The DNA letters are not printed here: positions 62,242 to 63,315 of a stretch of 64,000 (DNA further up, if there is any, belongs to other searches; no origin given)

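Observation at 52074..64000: Glycan-modification cluster combining AsnB, a Zn-ribbon methyltransferase, Maf-type DUF115, WbqC and a radical SAM/SPASM enzyme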

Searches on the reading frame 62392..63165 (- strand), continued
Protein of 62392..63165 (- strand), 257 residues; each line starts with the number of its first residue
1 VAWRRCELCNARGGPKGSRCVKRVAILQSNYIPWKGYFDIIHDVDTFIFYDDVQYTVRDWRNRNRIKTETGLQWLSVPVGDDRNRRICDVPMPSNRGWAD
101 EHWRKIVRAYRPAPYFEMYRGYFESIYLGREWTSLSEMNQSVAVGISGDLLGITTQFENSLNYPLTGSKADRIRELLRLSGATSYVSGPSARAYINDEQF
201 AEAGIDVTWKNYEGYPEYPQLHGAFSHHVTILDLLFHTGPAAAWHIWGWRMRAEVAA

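Call 21: find_homologous_proteins(query=L001:6309-7022:+, max_evalue=0.00001)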
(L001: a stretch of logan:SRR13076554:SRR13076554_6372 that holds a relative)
Query L001:6309-7022:+ (237 aa): 8000 proteins with E <= 0.00001 among 8000 candidates; the best 120 are listed.
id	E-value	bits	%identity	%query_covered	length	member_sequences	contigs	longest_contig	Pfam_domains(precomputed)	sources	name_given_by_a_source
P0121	9.0e-157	538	96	100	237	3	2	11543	PF08889.17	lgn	-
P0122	5.0e-126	437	79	97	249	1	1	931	PF08889.17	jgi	jgi:hypothetical protein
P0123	4.7e-124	431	77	98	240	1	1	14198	PF08889.17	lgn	-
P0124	1.1e-120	420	76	100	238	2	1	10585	PF08889.17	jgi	jgi:hypothetical protein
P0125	5.4e-120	418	73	100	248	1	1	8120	PF08889.17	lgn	-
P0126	2.2e-117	409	73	97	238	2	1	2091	PF08889.17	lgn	-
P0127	1.9e-114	399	73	96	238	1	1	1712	PF08889.17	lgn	-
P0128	2.4e-114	399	73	97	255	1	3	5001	PF08889.17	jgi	jgi:hypothetical protein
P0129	9.7e-114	397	73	97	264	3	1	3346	PF08889.17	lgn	-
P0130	1.9e-113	396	71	97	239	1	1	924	PF08889.17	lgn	-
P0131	1.1e-112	394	73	97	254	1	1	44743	PF08889.17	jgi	-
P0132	1.2e-112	394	73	97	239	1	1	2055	PF08889.17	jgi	-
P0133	1.3e-112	393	73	100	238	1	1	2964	PF08889.17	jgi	jgi:hypothetical protein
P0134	1.1e-111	390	68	98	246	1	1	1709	PF08889.17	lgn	-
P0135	1.7e-111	390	72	99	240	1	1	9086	PF08889.17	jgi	jgi:hypothetical protein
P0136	1.0e-110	387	72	97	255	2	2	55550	PF08889.17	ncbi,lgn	ncbi:MAG: WbqC family protein [Vicinamibacterales bacterium]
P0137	3.3e-109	382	70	97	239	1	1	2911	PF08889.17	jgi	jgi:WbqC-like protein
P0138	4.8e-109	382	66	100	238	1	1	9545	PF08889.17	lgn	-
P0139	9.5e-109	381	68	100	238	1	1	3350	PF08889.17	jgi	jgi:hypothetical protein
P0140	1.4e-108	380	67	100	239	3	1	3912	PF08889.17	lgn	-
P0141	2.9e-108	379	68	100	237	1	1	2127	PF08889.17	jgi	jgi:hypothetical protein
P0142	4.3e-108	379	67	100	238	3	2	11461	PF08889.17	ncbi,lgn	-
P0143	1.6e-107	377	67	97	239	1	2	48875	PF08889.17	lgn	-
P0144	4.1e-107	375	66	100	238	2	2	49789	PF08889.17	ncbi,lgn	-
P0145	7.3e-107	375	67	98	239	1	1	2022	PF08889.17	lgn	-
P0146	8.4e-107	374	67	100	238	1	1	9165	PF08889.17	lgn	-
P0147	3.3e-106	372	65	100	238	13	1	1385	PF08889.17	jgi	-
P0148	2.3e-105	370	67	97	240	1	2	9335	PF08889.17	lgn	-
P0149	6.2e-105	368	67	97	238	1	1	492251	PF08889.17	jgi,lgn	-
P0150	1.5e-104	367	67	97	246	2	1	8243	PF08889.17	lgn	-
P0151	4.5e-104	365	68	100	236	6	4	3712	PF08889.17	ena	-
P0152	5.1e-104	365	66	97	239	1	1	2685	PF08889.17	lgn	-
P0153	6.8e-104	365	64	100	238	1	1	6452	PF08889.17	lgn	-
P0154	8.7e-104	365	66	100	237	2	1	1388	PF08889.17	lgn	-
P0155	5.5e-103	362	65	98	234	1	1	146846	PF08889.17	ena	-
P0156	1.6e-102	360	65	98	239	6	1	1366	PF08889.17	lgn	-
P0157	2.5e-102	360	66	97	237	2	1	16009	PF08889.17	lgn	-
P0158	3.2e-102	359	66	100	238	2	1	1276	PF08889.17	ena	-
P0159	5.5e-102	359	66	98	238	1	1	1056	PF08889.17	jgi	jgi:hypothetical protein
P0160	6.2e-102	358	67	95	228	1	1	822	PF08889.17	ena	-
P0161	8.0e-102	358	66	98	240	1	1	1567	PF08889.17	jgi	jgi:hypothetical protein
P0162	1.1e-101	358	66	100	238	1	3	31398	PF08889.17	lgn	-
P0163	1.6e-101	357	66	100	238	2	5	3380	PF08889.17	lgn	-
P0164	1.9e-101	357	64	97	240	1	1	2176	PF08889.17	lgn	-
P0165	2.3e-101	357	63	100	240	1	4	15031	PF08889.17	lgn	-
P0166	3.0e-101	356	64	100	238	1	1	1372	PF08889.17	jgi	jgi:hypothetical protein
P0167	3.4e-101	356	66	100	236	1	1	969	PF08889.17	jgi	jgi:hypothetical protein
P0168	8.5e-101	355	66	96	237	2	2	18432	PF08889.17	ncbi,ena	-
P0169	1.0e-100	354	65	98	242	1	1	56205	PF08889.17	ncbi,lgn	-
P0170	1.3e-100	354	65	98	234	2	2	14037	PF08889.17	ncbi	ncbi:MAG: WbqC family protein, partial [Vicinamibacterales bacterium]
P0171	1.8e-100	354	65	100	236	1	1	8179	PF08889.17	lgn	-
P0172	5.8e-100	352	62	99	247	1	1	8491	PF08889.17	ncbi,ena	-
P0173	6.0e-100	352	64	98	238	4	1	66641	PF08889.17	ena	-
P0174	6.3e-100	352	65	97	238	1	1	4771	PF08889.17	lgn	-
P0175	8.0e-100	352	65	100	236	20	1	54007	PF08889.17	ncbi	-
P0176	1.1e-99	351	64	98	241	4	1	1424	PF08889.17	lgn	-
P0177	1.1e-99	351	66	98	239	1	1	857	PF08889.17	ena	-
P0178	1.5e-99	351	65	97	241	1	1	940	PF08889.17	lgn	-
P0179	1.9e-99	350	64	98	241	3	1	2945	PF08889.17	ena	-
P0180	3.6e-99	349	62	100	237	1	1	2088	PF08889.17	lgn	-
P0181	4.2e-99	349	63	100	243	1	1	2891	PF08889.17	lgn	-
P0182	4.3e-99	349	63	98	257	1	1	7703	PF08889.17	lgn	-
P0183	4.7e-99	349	62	100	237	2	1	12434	PF08889.17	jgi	-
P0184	5.0e-99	349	64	98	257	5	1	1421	PF08889.17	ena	-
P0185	6.0e-99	349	63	99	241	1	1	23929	PF08889.17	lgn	-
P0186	6.3e-99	349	64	99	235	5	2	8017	PF08889.17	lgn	-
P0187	2.7e-98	347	64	100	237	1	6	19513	PF08889.17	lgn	-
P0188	4.6e-98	346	62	100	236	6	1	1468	PF08889.17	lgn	-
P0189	5.6e-98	345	62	97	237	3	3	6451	PF08889.17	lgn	-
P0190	7.1e-98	345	63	97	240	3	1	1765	PF08889.17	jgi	jgi:hypothetical protein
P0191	7.9e-98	345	64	97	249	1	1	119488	PF08889.17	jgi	jgi:hypothetical protein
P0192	8.9e-98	345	64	96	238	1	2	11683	PF08889.17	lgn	-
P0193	1.0e-97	345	62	97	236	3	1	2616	PF08889.17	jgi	jgi:hypothetical protein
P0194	1.3e-97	344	61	97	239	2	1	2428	PF08889.17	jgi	jgi:hypothetical protein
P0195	2.6e-97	343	64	96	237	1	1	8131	PF08889.17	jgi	jgi:hypothetical protein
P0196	2.8e-97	343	63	99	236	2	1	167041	PF08889.17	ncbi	-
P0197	4.0e-97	343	64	100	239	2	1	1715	PF08889.17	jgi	jgi:hypothetical protein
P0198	4.1e-97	343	65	97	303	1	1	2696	PF08889.17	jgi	jgi:hypothetical protein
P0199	6.1e-97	342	61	100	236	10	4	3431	PF08889.17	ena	-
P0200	9.3e-97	341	62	100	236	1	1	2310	PF08889.17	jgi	jgi:hypothetical protein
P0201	2.3e-96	340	61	100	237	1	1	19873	PF08889.17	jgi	jgi:hypothetical protein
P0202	4.5e-96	339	62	100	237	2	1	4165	PF08889.17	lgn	-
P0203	7.1e-96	339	62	100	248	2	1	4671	PF08889.17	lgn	-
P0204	9.1e-96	338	61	99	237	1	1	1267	PF08889.17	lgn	-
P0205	1.2e-95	338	61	100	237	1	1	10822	PF08889.17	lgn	-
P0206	4.1e-95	336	61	99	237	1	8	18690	PF08889.17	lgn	-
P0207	5.2e-95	336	62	96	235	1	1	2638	PF08889.17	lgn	-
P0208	1.5e-94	334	60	97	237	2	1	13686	PF08889.17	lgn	-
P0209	1.7e-94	334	61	96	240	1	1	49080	PF08889.17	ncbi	ncbi:MAG: WbqC family protein [Acidobacteriota bacterium]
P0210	1.8e-94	334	61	98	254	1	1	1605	PF08889.17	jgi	jgi:hypothetical protein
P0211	1.9e-94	334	61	97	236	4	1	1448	PF08889.17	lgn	-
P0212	2.5e-94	334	60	97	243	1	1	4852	PF08889.17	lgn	-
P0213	5.5e-94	332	61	97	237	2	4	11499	PF08889.17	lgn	-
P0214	9.7e-94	332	62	97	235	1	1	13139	PF08889.17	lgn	-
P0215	1.2e-93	331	60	98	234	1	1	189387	PF08889.17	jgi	jgi:hypothetical protein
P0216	2.4e-93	330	60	97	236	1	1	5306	PF08889.17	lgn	-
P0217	2.6e-93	330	62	97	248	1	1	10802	PF08889.17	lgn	-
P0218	5.0e-93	329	60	98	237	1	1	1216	PF08889.17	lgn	-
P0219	5.7e-93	329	60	98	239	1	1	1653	PF08889.17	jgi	jgi:hypothetical protein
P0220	6.4e-93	329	61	97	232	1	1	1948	PF08889.17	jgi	-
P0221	9.2e-93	328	59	100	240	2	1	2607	PF08889.17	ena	-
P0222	1.5e-92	328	59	99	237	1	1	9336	PF08889.17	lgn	-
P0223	1.6e-92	328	61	98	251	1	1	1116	PF08889.17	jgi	jgi:hypothetical protein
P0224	2.2e-92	327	59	97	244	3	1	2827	PF08889.17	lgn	-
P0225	3.4e-92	327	62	97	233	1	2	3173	PF08889.17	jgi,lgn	jgi:hypothetical protein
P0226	3.8e-92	326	60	97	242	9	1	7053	PF08889.17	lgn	-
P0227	4.1e-92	326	60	98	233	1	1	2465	PF08889.17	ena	-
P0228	4.3e-92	326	60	97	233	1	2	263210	PF08889.17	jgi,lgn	jgi:hypothetical protein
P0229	5.5e-92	326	58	97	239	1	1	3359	PF08889.17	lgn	-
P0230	5.7e-92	326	59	97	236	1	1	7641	PF08889.17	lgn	-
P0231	5.8e-92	326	61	96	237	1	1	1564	PF08889.17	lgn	-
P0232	1.0e-91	325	62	97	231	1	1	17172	PF08889.17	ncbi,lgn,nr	ncbi:MAG: WbqC family protein [Thermoanaerobaculia bacterium]|nr:WbqC family protein [Thermoanaeroba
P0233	1.4e-91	325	60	98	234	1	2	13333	PF08889.17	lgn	-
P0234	1.4e-91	324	62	97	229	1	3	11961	PF08889.17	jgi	-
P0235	1.4e-91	324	60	97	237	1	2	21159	PF08889.17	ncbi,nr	ncbi:MAG: WbqC family protein [Chloroherpetonaceae bacterium]|nr:WbqC family protein [Chthonomonadac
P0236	1.5e-91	324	60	100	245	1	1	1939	PF08889.17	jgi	jgi:hypothetical protein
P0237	2.0e-91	324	59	100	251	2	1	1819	PF08889.17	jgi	jgi:hypothetical protein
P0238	2.4e-91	324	60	97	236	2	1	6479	PF08889.17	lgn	-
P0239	3.2e-91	323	58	97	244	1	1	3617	PF08889.17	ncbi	-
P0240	3.2e-91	323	60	97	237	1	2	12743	PF08889.17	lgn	-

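Call 23: find_encoding_contigs(protein=P0235, flank=10000, max_places=2)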
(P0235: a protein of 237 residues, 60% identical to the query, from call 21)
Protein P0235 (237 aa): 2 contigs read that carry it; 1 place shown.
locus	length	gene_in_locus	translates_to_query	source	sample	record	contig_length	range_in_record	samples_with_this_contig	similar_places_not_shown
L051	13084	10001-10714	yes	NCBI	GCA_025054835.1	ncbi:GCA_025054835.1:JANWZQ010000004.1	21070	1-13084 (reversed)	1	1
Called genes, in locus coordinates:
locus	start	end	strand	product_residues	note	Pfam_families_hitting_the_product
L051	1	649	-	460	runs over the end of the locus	PF00675:Peptidase_M16, PF05193:Peptidase_M16_C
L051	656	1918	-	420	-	PF00675:Peptidase_M16, PF05193:Peptidase_M16_C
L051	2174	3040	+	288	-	PF08668:HDOD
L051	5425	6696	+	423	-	PF00037:Fer4 (faint), PF12797:Fer4_2 (faint), PF12800:Fer4_4 (faint), PF12837:Fer4_6 (faint), PF12838:Fer4_7, PF13183:Fer4_8, PF13534:Fer4_17, PF02754:CCG, +3 more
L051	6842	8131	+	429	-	PF01041:DegT_DnrJ_EryC1, PF00155:Aminotran_1_2 (weak)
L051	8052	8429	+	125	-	PF10639:TMEM234 (weak), PF00892:EamA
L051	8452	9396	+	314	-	PF00535:Glycos_transf_2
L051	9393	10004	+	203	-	PF17836:PglD_N, PF00132:Hexapep (weak)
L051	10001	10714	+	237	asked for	PF08889:WbqC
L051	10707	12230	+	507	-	PF03901:Glyco_transf_22 (faint), PF13231:PMT_2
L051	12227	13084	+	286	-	PF25164:CoiA_N, PF06054:CoiA_nuc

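Call 24: find_encoding_contigs(protein=P0232, flank=10000, max_places=2)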
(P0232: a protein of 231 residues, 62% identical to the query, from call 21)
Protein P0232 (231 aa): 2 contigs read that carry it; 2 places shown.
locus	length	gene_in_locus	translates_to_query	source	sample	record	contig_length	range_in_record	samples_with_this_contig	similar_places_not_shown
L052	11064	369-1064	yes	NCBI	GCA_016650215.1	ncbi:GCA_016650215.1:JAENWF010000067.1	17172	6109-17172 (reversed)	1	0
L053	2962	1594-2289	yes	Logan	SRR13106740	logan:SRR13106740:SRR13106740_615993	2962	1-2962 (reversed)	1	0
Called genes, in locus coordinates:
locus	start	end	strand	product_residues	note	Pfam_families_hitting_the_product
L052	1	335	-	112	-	PF00535:Glycos_transf_2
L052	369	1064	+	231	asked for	PF08889:WbqC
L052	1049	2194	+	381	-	PF00685:Sulfotransfer_1 (faint), PF13469:Sulfotransfer_3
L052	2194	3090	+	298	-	-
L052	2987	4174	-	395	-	-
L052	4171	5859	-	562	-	PF14306:PUA_2, PF01747:ATP-sulfurylase, PF01583:APS_kinase, PF13671:AAA_33 (weak)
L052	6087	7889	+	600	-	-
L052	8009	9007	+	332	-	PF01370:Epimerase, PF16363:GDP_Man_Dehyd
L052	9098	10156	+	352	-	PF06267:DUF1028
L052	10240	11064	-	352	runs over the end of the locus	PF00296:Bac_luciferase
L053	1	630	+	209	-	?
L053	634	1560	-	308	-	PF00535:Glycos_transf_2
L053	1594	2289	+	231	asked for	PF08889:WbqC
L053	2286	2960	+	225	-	?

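Call 30: search_protein_families(library=pfam, proteins=[L010:273-1400:+, L010:1370-2122:+, L010:2119-2922:+, L010:2919-3749:+, L010:3746-4897:+, L010:4900-5991:+, L010:8371-9108:+], max_evalue=0.0001)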
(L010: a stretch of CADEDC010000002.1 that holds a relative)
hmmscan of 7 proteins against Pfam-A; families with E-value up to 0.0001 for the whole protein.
L010:273-1400:+ (375 aa): 3 families
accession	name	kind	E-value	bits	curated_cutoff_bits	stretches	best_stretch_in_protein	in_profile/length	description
PF15632.11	ATPgrasp_Ter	-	9.1e-25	87.4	29.1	1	218-332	3-111/131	ATP-grasp in the biosynthetic pathway with Ter operon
PF21360.3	PylC-like_N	-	5.1e-23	81.5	27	1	46-143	1-95/96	PylC-like, N-terminal domain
PF02655.19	ATP-grasp_3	-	2.7e-13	50.7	23.2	1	154-309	1-159/160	ATP-grasp domain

L010:1370-2122:+ (250 aa): 2 families
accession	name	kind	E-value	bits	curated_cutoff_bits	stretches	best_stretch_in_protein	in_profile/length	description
PF02348.25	CTP_transf_3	-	1.5e-24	87.4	22.6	1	15-180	1-170/217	Cytidylyltransferase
PF12804.13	NTP_transf_3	-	4.4e-07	30.7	27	1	21-134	11-120/160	MobA-like NTP transferase domain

L010:2119-2922:+ (267 aa): 2 families
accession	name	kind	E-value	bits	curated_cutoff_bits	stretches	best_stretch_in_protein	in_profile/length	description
PF01618.21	MotA_ExbB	-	5.1e-26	91.3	22.9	1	114-227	6-124/127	MotA/TolQ/ExbB proton channel family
PF20560.3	MotA_N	-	4.7e-07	30.4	27.3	1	17-86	2-72/91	Motility protein A N-terminal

L010:2919-3749:+ (276 aa): 2 families
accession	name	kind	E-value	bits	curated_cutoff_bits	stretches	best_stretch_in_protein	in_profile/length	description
PF00691.25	OmpA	-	2.1e-19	70.1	27.2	1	131-229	2-98/98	OmpA family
PF13677.11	MotB_plug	-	4.8e-16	58.5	24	1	10-59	9-58/58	Membrane MotB of proton-channel complex MotA/MotB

L010:3746-4897:+ (383 aa): 5 families
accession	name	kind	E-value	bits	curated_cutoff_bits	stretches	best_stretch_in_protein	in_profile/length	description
PF02719.21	Polysacc_synt_2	-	9e-82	275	20.2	1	34-314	1-291/293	Polysaccharide biosynthesis protein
PF04321.23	RmlD_sub_bind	-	1.2e-17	64.4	27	1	33-220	2-177/287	RmlD substrate binding domain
PF01370.27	Epimerase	-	3.9e-17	62.9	20.9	1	34-237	1-221/240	NAD dependent epimerase/dehydratase family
PF16363.11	GDP_Man_Dehyd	-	1.7e-10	41.4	27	1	35-158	1-131/332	GDP-mannose 4,6 dehydratase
PF01073.25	3Beta_HSD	-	2.2e-05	24.1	22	1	35-162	1-122/280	3-beta hydroxysteroid dehydrogenase/isomerase family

L010:4900-5991:+ (363 aa): 4 families
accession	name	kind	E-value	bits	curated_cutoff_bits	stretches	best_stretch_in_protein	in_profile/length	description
PF13692.12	Glyco_trans_1_4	-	1.3e-10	42.1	27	1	172-303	4-138/142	Glycosyl transferases group 1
PF13439.12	Glyco_transf_4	-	7.6e-10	39.5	28.5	1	59-145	72-167/170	Glycosyltransferase Family 4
PF00534.26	Glycos_transf_1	-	1.6e-09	38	26.4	1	170-305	16-156/172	Glycosyl transferases group 1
PF13579.12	Glyco_trans_4_4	-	2.1e-09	38.4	29.7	1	50-142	63-157/158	Glycosyl transferase 4-like domain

L010:8371-9108:+ (245 aa): 2 families
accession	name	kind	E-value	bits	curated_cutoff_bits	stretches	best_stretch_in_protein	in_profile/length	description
PF13578.12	Methyltransf_24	-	9e-21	75.2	26.3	1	48-202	1-104/105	Methyltransferase domain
PF05711.17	TylF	-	3.6e-07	30.1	23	0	165-214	192-239/264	Macrocin-O-methyltransferase (TylF)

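Call 31: find_encoding_contigs(protein=P0014, flank=10000, max_places=1)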
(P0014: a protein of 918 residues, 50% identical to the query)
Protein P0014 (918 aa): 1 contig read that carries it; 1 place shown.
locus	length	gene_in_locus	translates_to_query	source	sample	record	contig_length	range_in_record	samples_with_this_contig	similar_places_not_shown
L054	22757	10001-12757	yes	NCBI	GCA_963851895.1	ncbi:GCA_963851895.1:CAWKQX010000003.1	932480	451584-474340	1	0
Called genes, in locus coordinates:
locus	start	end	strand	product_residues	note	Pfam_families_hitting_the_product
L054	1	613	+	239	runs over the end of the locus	PF02348:CTP_transf_3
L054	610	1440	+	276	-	PF20560:MotA_N (weak), PF01618:MotA_ExbB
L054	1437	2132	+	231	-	PF13677:MotB_plug, PF00691:OmpA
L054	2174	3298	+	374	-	PF13579:Glyco_trans_4_4, PF13439:Glyco_transf_4, PF00534:Glycos_transf_1, PF13692:Glyco_trans_1_4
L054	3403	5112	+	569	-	PF08241:Methyltransf_11 (weak), PF13649:Methyltransf_25 (weak)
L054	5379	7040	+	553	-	PF00072:Response_reg (faint), PF00990:GGDEF, PF00563:EAL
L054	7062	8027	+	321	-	PF04055:Radical_SAM, PF13186:SPASM (weak)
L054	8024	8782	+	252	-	PF13578:Methyltransf_24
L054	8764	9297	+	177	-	PF14602:Hexapep_2 (faint), PF00132:Hexapep (weak)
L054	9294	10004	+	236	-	PF08889:WbqC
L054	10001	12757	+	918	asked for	PF01973:MptE-like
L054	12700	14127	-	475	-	PF00534:Glycos_transf_1, PF13692:Glyco_trans_1_4 (weak)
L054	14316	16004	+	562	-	PF13439:Glyco_transf_4, PF13579:Glyco_trans_4_4, PF00534:Glycos_transf_1, PF13692:Glyco_trans_1_4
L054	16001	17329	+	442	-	PF03966:Trm112p, PF13489:Methyltransf_23, PF01209:Ubie_methyltran (weak), PF08003:Methyltransf_9, PF08241:Methyltransf_11, PF08242:Methyltransf_12, PF13649:Methyltransf_25, PF13847:Methyltransf_31, +1 more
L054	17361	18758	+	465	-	PF13522:GATase_6, PF13537:GATase_7, PF00733:Asn_synthase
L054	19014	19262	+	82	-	PF00733:Asn_synthase (weak)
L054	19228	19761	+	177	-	-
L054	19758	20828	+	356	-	PF00534:Glycos_transf_1, PF13692:Glyco_trans_1_4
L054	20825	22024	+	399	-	PF01973:MptE-like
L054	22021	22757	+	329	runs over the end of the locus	PF00535:Glycos_transf_2, PF10111:Glyco_tranf_2_2, PF13641:Glyco_tranf_2_3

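Call 32: find_encoding_contigs(protein=P0092, flank=10000, max_places=1)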
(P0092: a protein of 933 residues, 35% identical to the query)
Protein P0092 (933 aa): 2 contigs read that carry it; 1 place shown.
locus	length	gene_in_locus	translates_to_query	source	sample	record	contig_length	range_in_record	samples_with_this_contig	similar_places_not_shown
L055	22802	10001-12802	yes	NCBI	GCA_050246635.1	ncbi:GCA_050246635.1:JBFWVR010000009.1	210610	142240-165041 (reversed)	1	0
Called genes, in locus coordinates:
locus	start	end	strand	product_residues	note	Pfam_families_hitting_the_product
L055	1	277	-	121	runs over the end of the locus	PF01627:Hpt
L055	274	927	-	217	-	PF00072:Response_reg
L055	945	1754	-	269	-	PF13677:MotB_plug, PF00691:OmpA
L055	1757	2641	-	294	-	PF20560:MotA_N, PF01618:MotA_ExbB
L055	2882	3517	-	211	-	PF00512:HisKA (weak), PF00072:Response_reg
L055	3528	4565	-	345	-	PF00072:Response_reg, PF13487:HD_5, PF01966:HD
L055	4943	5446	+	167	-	PF00072:Response_reg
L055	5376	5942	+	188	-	-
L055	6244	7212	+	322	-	PF04055:Radical_SAM, PF13186:SPASM (weak)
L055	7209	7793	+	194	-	PF00132:Hexapep (faint), PF14602:Hexapep_2 (faint)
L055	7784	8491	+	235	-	PF08889:WbqC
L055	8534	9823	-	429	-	PF13439:Glyco_transf_4 (faint), PF00534:Glycos_transf_1, PF13692:Glyco_trans_1_4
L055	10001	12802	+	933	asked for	PF01973:MptE-like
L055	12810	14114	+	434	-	PF13489:Methyltransf_23, PF08241:Methyltransf_11, PF08242:Methyltransf_12, PF13649:Methyltransf_25, PF13847:Methyltransf_31 (weak)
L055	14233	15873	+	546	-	PF13439:Glyco_transf_4, PF13579:Glyco_trans_4_4, PF20706:GT4-conflict, PF00534:Glycos_transf_1, PF13692:Glyco_trans_1_4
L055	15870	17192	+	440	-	PF03966:Trm112p (weak), PF08003:Methyltransf_9, PF01209:Ubie_methyltran (weak), PF13489:Methyltransf_23, PF08241:Methyltransf_11, PF08242:Methyltransf_12, PF13649:Methyltransf_25, PF13847:Methyltransf_31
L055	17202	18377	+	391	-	PF13578:Methyltransf_24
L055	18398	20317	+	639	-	PF13522:GATase_6, PF13537:GATase_7, PF12481:DUF3700 (weak), PF00733:Asn_synthase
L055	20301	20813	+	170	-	-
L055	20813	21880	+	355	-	PF00534:Glycos_transf_1, PF13692:Glyco_trans_1_4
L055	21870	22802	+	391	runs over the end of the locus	PF01973:MptE-like (weak)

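Call 35: predict_structure(alignment_id=A2)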
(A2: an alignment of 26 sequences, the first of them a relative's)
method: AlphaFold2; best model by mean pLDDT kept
length: 237 residues; sequences in the alignment: 26
mean_pLDDT: 91.5   pTM: 0.89
mean pLDDT of the five models: 91.5, 91.3, 89.8, 87.1, 85.2
residues with pLDDT >= 90: 179; 70-90: 48; 50-70: 10; < 50: 0
segments of 3 or more residues with pLDDT < 50: none
pLDDT, mean of each block of 10 residues (from residue 1): 95 92 97 80 92 92 88 93 97 98 96 95 97 97 85 93 93 87 92 89 90 97 91 58
secondary structure, 60 per line:
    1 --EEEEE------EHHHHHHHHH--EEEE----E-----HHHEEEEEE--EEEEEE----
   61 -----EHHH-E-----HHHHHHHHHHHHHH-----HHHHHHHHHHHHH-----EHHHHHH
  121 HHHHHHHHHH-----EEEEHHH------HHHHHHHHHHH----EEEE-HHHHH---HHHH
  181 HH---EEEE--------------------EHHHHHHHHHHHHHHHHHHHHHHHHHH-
elements in order: E3-7 H15-23 E26-29 E43-48 E51-56 H77-90 H96-108 H115-130 E136-139 H149-159 E164-167 H169-173 H177-182 E186-189 H211-236
